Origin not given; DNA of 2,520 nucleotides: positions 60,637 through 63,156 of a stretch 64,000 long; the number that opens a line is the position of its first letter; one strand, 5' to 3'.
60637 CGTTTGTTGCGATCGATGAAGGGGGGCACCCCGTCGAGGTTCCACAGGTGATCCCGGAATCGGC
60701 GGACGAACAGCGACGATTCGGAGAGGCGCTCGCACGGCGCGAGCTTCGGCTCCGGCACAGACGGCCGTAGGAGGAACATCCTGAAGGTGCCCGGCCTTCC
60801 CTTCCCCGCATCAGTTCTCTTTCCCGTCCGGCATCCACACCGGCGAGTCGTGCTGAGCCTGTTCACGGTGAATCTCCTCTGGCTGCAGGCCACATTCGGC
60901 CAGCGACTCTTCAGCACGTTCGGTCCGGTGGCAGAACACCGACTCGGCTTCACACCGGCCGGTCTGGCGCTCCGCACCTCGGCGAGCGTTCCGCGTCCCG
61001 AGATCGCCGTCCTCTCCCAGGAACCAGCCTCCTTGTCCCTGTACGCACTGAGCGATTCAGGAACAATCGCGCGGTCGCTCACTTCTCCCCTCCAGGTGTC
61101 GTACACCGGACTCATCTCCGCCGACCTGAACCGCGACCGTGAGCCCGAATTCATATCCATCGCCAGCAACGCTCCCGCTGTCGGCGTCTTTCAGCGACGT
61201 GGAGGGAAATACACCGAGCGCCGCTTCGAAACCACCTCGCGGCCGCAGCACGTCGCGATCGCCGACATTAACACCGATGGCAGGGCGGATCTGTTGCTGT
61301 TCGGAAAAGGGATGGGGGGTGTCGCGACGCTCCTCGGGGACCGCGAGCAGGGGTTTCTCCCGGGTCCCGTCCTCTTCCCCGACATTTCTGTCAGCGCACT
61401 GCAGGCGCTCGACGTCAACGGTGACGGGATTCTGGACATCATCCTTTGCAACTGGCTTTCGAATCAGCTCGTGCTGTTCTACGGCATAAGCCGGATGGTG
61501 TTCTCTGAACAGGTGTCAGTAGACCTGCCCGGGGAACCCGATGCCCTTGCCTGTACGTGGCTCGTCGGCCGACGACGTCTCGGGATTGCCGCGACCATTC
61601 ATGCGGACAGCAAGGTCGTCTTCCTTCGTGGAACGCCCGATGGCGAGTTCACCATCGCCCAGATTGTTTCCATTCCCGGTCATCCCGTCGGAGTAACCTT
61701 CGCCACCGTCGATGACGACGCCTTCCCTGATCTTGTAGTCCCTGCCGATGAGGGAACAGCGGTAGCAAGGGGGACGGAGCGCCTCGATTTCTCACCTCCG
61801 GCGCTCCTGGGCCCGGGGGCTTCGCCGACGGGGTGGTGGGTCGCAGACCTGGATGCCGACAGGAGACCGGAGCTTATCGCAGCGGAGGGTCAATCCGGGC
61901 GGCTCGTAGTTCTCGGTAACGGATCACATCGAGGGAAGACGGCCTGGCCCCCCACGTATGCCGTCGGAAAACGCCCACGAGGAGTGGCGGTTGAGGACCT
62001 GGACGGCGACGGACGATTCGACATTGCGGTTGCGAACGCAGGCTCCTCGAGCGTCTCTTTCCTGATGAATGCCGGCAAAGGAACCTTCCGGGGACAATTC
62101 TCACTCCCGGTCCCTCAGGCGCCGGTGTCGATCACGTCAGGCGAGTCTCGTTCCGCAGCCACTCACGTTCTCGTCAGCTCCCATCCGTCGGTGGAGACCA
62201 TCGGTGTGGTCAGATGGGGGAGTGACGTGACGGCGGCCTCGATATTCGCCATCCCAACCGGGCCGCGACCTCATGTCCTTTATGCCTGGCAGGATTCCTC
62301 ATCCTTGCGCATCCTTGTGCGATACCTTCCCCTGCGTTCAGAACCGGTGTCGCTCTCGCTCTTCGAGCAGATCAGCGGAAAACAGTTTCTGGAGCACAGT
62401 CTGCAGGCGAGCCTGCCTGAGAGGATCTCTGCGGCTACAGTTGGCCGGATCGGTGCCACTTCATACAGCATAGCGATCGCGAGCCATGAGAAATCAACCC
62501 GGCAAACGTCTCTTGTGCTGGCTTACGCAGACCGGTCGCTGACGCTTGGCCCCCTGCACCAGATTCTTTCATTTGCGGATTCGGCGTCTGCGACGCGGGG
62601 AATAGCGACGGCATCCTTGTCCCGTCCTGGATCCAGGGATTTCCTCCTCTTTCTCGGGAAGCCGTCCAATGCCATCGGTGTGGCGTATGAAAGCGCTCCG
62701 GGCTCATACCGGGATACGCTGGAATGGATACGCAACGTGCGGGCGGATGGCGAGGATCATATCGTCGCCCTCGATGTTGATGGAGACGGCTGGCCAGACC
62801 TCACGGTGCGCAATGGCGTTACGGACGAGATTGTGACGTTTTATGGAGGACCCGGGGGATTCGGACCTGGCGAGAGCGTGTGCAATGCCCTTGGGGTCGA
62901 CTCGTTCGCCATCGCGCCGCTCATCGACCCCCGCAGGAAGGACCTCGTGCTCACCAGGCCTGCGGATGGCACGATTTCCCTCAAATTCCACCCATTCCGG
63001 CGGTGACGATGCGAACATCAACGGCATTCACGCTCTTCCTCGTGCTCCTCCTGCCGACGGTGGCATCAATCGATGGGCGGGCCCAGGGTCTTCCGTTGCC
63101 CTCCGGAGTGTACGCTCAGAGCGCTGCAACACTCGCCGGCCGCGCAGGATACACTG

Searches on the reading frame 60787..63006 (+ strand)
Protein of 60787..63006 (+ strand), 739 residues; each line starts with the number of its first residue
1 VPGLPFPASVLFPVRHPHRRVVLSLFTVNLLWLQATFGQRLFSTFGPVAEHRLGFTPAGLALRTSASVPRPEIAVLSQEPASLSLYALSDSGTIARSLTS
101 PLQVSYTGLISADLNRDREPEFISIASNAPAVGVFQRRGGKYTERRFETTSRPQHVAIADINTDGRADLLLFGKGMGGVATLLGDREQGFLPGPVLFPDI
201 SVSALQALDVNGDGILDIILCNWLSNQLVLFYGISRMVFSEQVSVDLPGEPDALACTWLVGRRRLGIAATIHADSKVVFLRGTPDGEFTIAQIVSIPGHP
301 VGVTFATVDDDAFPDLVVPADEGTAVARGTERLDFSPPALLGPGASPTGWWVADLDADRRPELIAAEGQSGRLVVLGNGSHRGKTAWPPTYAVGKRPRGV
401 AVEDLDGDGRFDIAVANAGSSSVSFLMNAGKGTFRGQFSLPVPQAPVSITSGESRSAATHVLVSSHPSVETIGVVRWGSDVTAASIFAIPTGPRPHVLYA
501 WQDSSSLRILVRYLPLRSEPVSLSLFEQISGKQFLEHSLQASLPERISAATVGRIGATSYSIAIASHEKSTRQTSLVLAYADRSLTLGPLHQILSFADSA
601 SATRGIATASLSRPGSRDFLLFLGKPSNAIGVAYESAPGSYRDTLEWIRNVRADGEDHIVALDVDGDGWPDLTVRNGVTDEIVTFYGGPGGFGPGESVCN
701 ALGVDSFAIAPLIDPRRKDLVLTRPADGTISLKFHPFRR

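Call 68: search_protein_families(library=pfam, proteins=[window:60787-63006:+], max_evalue=0.00001)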
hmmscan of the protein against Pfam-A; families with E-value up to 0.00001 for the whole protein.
window:60787-63006:+ (739 aa): 2 families
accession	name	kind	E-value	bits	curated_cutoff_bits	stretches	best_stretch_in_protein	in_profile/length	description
PF13517.12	FG-GAP_3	-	1.1e-32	112.9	26.9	1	354-415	1-61/61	FG-GAP-like repeat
PF01839.29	FG-GAP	-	7.9e-16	58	22.1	0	399-421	4-26/37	FG-GAP repeat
